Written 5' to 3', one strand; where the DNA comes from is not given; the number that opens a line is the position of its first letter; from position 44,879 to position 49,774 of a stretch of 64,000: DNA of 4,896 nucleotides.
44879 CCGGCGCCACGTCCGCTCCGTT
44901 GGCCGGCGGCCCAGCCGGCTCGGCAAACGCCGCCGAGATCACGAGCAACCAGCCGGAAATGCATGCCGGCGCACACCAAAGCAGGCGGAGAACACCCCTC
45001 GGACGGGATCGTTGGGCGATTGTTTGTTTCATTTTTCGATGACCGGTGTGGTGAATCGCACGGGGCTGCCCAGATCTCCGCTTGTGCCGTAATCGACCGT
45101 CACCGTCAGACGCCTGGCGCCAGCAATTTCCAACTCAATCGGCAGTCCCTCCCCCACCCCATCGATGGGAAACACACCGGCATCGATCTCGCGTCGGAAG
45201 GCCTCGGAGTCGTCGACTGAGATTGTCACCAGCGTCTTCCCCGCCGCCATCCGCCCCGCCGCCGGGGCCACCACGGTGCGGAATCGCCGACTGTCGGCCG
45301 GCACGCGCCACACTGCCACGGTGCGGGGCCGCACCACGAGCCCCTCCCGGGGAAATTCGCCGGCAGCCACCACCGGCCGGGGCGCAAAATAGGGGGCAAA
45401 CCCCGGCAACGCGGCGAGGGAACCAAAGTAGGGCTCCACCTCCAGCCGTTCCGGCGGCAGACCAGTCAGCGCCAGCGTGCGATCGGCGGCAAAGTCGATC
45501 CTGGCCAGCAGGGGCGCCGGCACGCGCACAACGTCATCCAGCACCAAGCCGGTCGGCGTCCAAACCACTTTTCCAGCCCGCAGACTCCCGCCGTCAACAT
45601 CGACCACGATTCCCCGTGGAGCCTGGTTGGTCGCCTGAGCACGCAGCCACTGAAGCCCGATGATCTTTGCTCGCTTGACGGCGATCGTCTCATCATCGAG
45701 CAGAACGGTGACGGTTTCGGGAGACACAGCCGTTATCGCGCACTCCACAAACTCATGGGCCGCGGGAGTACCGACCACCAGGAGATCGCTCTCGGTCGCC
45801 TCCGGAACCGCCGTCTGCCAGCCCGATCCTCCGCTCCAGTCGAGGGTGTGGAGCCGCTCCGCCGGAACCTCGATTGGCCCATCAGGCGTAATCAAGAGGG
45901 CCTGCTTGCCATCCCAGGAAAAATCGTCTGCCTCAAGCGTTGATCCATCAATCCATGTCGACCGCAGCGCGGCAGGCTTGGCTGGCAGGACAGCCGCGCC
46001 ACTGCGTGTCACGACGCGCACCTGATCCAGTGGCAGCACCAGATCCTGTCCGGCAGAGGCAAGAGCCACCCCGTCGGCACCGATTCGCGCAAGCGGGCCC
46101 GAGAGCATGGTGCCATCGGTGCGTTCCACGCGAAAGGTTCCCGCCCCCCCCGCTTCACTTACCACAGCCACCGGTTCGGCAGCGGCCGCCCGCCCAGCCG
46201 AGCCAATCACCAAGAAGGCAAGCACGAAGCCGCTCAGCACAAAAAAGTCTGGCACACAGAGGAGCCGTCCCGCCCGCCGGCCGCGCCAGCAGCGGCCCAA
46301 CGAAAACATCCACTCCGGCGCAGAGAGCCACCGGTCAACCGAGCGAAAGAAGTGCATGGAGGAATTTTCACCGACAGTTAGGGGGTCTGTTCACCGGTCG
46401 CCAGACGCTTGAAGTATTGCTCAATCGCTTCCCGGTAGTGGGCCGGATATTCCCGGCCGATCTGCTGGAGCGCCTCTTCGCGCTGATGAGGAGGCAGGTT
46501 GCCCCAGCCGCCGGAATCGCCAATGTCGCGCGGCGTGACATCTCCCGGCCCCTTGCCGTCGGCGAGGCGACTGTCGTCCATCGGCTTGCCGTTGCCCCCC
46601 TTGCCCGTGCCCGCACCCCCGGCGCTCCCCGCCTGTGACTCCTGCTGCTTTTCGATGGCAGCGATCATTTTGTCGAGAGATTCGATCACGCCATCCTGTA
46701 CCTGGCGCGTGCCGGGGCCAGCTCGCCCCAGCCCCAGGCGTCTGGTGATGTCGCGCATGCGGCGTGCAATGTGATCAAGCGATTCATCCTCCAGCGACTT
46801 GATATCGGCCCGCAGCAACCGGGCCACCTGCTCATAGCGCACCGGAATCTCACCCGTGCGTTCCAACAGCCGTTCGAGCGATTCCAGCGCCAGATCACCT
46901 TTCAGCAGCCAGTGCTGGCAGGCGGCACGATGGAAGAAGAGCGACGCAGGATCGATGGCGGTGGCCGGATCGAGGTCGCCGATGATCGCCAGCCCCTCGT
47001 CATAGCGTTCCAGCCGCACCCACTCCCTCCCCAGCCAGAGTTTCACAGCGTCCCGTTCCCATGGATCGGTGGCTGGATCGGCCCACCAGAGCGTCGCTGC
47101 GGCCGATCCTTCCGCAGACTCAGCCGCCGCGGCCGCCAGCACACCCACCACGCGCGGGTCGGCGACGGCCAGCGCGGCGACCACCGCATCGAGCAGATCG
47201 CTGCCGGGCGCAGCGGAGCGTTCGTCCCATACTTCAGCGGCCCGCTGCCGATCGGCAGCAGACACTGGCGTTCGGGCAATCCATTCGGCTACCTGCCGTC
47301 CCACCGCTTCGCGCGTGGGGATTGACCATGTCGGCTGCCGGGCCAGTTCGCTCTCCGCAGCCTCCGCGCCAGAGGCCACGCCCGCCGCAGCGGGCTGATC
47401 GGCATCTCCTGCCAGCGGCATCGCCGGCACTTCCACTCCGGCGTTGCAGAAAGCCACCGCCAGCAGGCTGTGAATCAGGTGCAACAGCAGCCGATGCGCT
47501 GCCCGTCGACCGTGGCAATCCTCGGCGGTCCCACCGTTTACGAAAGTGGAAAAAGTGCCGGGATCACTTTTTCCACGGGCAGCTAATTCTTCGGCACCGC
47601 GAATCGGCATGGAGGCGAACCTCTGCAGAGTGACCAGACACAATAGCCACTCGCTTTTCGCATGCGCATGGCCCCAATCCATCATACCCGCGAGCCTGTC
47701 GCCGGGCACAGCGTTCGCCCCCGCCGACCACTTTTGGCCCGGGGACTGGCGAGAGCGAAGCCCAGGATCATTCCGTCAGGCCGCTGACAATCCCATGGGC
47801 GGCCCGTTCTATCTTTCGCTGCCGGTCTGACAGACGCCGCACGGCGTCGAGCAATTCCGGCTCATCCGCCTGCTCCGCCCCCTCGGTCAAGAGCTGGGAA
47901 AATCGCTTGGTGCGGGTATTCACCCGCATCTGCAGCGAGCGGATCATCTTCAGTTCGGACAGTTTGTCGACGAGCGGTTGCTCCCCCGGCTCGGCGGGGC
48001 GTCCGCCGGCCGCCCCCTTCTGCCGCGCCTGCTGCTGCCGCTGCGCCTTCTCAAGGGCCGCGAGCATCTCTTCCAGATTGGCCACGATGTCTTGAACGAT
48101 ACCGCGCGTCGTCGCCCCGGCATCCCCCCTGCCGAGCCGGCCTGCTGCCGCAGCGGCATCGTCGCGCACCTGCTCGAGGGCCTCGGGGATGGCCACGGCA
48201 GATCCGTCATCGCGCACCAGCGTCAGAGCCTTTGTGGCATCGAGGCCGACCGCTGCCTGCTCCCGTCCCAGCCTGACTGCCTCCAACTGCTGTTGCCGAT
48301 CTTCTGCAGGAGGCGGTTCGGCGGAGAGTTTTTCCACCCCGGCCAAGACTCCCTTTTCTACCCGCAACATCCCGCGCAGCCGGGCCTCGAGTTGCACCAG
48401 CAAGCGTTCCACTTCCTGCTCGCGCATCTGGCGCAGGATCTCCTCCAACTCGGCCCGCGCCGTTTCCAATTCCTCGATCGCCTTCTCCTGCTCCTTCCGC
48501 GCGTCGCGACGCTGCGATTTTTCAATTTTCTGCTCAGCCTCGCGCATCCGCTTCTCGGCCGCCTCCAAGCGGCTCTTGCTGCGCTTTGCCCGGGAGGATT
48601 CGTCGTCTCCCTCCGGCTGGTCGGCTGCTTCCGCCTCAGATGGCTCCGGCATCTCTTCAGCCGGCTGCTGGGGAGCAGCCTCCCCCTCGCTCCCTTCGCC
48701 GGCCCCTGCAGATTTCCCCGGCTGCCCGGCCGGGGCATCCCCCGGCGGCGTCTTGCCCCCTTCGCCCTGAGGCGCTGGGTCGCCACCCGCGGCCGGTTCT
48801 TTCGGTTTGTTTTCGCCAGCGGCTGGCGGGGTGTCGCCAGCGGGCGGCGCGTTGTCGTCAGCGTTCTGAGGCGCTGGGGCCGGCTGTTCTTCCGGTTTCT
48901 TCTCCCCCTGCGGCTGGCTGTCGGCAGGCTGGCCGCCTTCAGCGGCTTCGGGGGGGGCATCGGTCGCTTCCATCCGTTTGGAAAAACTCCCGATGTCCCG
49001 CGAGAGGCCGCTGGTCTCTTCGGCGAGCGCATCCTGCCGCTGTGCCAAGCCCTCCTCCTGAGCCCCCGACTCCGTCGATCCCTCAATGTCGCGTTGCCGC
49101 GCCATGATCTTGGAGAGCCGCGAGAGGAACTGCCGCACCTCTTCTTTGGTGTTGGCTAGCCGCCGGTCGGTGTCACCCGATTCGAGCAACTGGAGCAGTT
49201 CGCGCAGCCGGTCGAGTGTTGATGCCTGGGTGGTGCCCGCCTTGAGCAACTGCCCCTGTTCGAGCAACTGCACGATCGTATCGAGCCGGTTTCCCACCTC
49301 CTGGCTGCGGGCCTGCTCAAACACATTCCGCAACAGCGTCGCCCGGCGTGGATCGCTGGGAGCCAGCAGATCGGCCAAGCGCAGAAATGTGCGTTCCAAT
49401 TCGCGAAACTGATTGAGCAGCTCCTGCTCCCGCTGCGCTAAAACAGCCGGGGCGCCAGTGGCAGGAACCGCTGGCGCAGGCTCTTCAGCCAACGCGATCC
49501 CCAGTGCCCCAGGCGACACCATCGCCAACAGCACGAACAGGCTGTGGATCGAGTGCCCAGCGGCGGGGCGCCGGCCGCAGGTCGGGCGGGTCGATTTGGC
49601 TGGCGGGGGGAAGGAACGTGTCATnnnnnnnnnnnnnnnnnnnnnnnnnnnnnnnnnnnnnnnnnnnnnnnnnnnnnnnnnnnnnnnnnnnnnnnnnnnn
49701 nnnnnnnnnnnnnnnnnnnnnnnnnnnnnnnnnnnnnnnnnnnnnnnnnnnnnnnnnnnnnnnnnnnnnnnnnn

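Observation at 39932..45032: Three tandem, translationally coupled HtrA paralogues: one intact triad, two with all triad positions substituted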

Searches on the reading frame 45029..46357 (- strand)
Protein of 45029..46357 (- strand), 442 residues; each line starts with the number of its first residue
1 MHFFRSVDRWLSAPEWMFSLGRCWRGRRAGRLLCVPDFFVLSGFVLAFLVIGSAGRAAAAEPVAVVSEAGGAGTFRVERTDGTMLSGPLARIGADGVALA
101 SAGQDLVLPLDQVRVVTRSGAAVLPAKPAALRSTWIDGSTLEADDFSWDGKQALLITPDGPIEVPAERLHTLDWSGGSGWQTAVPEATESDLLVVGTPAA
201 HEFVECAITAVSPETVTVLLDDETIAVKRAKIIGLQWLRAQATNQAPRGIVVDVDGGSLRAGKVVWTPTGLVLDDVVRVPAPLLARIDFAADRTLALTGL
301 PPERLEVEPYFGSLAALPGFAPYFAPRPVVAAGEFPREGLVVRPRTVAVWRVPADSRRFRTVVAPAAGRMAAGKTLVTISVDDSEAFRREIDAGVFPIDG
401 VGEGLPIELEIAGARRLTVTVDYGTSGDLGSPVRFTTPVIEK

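Call 6: search_protein_families(library=pfam, proteins=[window:45029-46357:-], max_evalue=0.01)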
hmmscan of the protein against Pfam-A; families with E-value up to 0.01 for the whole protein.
window:45029-46357:- (442 aa): 0 families

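Call 10: search_protein_families(library=ncbifam, proteins=[window:45029-46357:-], max_evalue=0.01)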
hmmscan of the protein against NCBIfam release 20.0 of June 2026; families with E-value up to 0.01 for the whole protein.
window:45029-46357:- (442 aa): 0 families

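Call 58: search_protein_families(library=pfam, proteins=[window:45029-46357:-], max_evalue=5)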
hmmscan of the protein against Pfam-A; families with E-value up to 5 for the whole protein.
window:45029-46357:- (442 aa): 1 family
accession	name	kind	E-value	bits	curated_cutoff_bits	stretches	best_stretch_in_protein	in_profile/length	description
PF14435.11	SUKH-4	-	0.41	11.1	25.5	1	274-361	13-113/179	SUKH-4 immunity protein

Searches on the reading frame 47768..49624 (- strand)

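Call 6: search_protein_families(library=pfam, proteins=[window:47768-49624:-], max_evalue=0.01)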
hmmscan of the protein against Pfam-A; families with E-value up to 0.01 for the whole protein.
window:47768-49624:- (618 aa): 0 families

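Call 10: search_protein_families(library=ncbifam, proteins=[window:47768-49624:-], max_evalue=0.01)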
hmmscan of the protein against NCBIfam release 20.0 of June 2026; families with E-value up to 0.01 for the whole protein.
window:47768-49624:- (618 aa): 0 families

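Call 58: search_protein_families(library=pfam, proteins=[window:47768-49624:-], max_evalue=5)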
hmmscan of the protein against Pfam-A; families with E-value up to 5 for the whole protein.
window:47768-49624:- (618 aa): 4 families
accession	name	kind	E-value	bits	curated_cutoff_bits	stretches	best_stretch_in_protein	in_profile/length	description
PF03677.18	UPF0137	-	0.019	15.2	34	1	129-181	174-223/237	Uncharacterised protein family (UPF0137)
PF13314.11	DUF4083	-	0.15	12.5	25.4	1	94-122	27-55/57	Domain of unknown function (DUF4083)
PF02609.21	Exonuc_VII_S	-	2.7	8.5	24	0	387-405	2-20/52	Exonuclease VII small subunit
PF05549.16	Allexi_40kDa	-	3.2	7.7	26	0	137-232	61-155/271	Allexivirus 40kDa protein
